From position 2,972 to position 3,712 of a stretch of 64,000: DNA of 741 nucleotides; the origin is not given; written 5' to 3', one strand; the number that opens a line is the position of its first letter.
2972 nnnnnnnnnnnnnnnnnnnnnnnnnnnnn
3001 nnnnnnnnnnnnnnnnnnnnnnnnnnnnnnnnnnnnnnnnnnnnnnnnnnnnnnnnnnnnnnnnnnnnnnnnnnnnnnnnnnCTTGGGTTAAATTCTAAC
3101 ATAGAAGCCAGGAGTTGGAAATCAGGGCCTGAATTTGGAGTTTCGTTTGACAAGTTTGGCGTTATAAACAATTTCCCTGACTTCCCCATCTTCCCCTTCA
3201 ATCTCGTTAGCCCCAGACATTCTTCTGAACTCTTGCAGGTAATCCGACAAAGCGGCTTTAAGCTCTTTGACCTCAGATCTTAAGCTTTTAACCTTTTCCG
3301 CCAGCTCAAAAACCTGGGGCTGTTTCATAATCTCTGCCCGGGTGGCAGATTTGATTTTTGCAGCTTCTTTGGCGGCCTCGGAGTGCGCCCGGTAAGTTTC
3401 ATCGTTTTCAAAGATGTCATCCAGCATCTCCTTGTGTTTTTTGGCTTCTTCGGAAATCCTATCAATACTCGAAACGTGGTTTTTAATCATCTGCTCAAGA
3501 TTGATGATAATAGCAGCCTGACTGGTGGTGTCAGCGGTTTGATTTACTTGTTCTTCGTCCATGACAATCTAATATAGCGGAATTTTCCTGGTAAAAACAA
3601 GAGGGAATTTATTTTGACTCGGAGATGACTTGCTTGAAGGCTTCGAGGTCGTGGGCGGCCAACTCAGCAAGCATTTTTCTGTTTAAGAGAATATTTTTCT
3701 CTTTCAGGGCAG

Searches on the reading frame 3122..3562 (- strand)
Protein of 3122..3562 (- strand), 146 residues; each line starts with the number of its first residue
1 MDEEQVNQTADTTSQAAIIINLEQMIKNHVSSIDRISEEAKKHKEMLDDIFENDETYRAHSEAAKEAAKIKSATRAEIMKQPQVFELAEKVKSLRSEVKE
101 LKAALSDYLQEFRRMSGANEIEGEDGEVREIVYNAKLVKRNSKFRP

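Call 66: search_protein_families(library=pfam, proteins=[window:3122-3562:-], max_evalue=0.0001)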
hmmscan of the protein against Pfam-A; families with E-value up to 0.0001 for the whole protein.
window:3122-3562:- (146 aa): 1 family
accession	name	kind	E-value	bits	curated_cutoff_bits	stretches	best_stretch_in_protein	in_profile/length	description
PF15615.11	TerB_C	-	2e-05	25.3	26.3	0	24-77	15-64/148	TerB-C domain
